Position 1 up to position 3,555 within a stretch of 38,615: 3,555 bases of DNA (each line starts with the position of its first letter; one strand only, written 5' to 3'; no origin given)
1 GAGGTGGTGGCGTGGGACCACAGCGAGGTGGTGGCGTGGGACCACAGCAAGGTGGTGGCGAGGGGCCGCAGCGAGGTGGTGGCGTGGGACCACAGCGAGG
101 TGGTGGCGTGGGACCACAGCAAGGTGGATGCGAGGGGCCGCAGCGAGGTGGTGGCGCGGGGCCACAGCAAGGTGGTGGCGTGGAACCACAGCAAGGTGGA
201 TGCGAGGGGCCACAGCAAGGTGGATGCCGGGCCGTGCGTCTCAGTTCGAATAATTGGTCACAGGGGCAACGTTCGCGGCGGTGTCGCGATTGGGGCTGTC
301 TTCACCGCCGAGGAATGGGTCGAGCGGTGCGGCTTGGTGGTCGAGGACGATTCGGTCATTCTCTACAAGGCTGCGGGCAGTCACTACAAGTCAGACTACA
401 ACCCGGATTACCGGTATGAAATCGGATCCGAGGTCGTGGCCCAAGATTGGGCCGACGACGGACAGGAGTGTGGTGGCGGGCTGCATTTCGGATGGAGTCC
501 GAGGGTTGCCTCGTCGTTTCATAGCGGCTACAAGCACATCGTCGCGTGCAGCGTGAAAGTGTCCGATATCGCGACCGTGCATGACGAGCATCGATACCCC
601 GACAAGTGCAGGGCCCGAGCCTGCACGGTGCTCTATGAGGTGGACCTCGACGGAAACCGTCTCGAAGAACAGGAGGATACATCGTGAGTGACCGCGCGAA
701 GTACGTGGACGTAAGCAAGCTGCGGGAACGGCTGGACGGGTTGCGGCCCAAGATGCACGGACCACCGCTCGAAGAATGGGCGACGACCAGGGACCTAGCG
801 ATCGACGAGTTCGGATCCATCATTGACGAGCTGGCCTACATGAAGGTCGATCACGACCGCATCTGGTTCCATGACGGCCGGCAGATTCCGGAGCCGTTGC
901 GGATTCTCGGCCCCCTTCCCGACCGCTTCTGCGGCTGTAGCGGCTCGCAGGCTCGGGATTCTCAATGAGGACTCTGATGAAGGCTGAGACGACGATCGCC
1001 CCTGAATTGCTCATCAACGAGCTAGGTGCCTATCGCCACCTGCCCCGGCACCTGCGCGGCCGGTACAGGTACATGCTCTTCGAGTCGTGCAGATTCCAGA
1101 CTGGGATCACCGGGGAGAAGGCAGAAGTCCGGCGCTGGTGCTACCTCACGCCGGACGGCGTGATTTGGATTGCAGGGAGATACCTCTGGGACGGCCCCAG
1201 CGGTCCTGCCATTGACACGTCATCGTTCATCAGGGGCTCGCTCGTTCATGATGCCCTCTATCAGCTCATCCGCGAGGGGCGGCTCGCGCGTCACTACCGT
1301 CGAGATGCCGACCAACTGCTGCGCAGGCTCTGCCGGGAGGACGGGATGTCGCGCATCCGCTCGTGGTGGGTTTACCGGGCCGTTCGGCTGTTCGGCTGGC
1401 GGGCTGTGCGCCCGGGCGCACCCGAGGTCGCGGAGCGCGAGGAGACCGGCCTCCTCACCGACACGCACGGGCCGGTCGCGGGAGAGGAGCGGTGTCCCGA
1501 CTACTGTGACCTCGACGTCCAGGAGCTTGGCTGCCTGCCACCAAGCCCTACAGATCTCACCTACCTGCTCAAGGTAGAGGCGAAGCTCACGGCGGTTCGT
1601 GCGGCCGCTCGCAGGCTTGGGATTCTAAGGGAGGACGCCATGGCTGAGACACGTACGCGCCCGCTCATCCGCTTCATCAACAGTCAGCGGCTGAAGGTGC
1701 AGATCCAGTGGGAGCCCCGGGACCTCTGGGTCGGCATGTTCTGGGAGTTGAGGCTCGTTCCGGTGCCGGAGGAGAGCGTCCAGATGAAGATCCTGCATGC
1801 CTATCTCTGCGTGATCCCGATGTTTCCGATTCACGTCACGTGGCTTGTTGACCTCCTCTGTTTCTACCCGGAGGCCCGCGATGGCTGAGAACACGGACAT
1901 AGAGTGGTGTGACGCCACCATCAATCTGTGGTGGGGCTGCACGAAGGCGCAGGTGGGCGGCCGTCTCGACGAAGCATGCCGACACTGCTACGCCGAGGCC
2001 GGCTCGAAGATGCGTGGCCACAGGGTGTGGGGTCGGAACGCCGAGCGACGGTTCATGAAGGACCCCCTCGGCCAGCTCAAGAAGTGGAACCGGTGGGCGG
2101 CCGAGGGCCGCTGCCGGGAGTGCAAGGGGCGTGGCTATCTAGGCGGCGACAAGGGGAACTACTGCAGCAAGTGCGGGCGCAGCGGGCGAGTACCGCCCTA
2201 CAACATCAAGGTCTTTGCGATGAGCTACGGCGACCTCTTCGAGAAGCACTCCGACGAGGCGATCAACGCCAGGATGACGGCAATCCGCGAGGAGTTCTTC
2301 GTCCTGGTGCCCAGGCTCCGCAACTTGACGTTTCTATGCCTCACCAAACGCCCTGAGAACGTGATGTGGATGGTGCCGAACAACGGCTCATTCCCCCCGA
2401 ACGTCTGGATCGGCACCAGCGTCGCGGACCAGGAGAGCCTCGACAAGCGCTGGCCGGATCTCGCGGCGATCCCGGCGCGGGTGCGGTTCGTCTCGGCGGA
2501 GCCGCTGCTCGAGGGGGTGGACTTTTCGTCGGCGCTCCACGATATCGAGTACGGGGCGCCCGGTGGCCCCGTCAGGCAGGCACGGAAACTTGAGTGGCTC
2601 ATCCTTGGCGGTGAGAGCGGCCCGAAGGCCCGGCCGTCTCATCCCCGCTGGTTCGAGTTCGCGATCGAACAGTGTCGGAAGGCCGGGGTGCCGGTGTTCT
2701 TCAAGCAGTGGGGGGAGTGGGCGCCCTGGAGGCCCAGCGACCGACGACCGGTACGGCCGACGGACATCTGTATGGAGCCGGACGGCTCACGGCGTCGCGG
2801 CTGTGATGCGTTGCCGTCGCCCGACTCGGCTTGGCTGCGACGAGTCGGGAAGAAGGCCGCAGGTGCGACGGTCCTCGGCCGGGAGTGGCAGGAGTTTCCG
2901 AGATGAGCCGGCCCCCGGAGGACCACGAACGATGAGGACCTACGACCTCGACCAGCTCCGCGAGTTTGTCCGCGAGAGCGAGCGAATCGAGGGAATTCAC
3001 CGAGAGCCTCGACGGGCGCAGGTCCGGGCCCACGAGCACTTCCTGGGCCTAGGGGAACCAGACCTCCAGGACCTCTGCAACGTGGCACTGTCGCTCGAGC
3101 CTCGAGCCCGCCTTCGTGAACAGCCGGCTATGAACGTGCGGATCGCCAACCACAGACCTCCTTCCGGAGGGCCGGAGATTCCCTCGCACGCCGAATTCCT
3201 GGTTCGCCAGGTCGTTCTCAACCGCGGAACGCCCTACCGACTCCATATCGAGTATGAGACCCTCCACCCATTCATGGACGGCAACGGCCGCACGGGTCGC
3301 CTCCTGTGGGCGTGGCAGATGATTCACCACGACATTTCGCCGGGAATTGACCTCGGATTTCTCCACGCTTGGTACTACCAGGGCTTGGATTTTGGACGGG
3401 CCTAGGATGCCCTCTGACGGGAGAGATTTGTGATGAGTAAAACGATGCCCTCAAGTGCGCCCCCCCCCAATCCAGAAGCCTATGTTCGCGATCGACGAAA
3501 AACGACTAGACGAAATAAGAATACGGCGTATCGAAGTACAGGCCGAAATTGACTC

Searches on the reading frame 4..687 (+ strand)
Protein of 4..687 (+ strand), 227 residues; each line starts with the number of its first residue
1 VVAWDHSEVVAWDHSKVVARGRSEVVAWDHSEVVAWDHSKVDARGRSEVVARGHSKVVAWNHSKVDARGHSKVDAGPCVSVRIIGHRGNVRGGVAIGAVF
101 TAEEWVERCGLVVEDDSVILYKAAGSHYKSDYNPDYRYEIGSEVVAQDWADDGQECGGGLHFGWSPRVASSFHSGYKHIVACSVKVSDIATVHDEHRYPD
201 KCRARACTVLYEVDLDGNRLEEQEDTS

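Call 24: search_protein_families(library=pfam, max_evalue=0.01, proteins=[window:4-687:+])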
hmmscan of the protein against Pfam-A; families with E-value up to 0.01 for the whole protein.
window:4-687:+ (227 aa): 1 family
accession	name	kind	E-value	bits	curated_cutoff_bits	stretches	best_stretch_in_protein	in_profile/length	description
PF24703.2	DUF7666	-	5.4e-06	27.2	27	1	119-216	2-90/95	Domain of unknown function (DUF7666)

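Call 43: search_protein_families(library=pfam, alignment_id=A2, max_evalue=0.01)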
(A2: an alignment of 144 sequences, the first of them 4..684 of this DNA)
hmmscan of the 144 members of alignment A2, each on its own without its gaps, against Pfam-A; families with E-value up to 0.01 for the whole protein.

A. member 1, window:4-684:+ (227 aa): 1 family
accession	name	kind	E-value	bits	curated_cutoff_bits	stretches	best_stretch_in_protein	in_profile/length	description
PF24703.2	DUF7666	-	5.4e-06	27.2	27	1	119-216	2-90/95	Domain of unknown function (DUF7666)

B. families by the number of members that match (of 144 scanned): 21 families
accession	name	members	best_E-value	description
PF00805.28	Pentapeptide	2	8.9e-51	Pentapeptide repeats (8 copies)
PF13599.13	Pentapeptide_4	2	3.3e-21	Pentapeptide repeat region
PF13576.12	Pentapeptide_3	2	5.7e-10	Pentapeptide repeats (9 copies)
PF07505.17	DUF5131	1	2.8e-57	Protein of unknown function (DUF5131)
PF17236.8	SU10_MCP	1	1.2e-30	SU10 major capsid protein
PF18857.6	LPD38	1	8.6e-28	Large polyvalent protein associated domain 38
PF02086.21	MethyltransfD12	1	3.5e-25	D12 class N6 adenine-specific DNA methyltransferase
PF23899.1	SU10_portal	1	1.2e-21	Phage SU10 portal protein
PF24175.2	SU10_adaptor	1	7.1e-13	SU10 adaptor protein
PF03237.21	Terminase_6N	1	1.6e-09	Terminase large subunit, T4likevirus-type, N-terminal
PF25296.1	Decapeptide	1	2.7e-09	Decapeptide repeat region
PF02661.23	Fic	1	2.7e-07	Fic/DOC family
PF08681.18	TacA1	1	3.4e-07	Antitoxin TacA 1-like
PF03692.20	CxxCxxCC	1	1.5e-06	Putative zinc- or iron-chelating domain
PF24703.2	DUF7666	1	5.4e-06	Domain of unknown function (DUF7666)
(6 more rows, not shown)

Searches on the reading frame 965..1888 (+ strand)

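Call 25: search_protein_families(library=pfam, max_evalue=0.01, proteins=[window:965-1888:+])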
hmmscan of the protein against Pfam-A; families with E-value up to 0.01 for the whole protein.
window:965-1888:+ (307 aa): 1 family
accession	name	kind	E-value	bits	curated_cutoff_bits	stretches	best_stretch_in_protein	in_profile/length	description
PF07087.16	DUF1353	-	6.1e-06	26.2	22.5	1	89-140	45-91/91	Protein of unknown function (DUF1353)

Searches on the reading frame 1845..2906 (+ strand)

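Call 25: search_protein_families(library=pfam, max_evalue=0.01, proteins=[window:1845-2906:+])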
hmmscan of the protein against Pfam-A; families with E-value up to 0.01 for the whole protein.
window:1845-2906:+ (353 aa): 1 family
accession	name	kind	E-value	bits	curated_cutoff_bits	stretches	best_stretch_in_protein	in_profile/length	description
PF07505.17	DUF5131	-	2.8e-57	194.5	28.9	1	16-352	1-243/243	Protein of unknown function (DUF5131)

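Call 56: search_protein_families(library=ncbifam, max_evalue=0.05, proteins=[window:1845-2903:+])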
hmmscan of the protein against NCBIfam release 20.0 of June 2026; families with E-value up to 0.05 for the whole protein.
window:1845-2903:+ (353 aa): 2 families
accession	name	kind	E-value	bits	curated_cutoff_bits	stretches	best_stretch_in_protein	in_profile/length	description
TIGR04471.1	rSAM_mob_pairA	equivalog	1.4e-07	31.3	355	1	147-288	74-196/220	radical SAM mobile pair protein A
TIGR02349.1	DnaJ_bact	equivalog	0.011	15.1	377.2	1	84-117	140-173/354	molecular chaperone DnaJ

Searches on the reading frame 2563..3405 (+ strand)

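Call 25: search_protein_families(library=pfam, max_evalue=0.01, proteins=[window:2563-3405:+])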
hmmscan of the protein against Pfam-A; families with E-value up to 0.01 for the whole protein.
window:2563-3405:+ (280 aa): 1 family
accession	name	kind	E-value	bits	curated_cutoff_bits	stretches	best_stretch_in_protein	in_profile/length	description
PF02661.23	Fic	-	2.7e-07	31.8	24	1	226-251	66-91/93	Fic/DOC family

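Call 56: search_protein_families(library=ncbifam, max_evalue=0.05, proteins=[window:2563-3402:+])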
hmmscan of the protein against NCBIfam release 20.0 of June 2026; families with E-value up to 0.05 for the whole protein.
window:2563-3402:+ (280 aa): 2 families
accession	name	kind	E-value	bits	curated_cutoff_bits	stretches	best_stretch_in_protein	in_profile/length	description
NF046030.1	ProtAdlyltaseSoFic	equivalog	5.9e-06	25.5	550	1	228-257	186-215/361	protein adenylyltransferase Fic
NF046029.1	ProtAdlyltaseNmFic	equivalog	0.0063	16.3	230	1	229-263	91-124/177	protein adenylyltransferase Fic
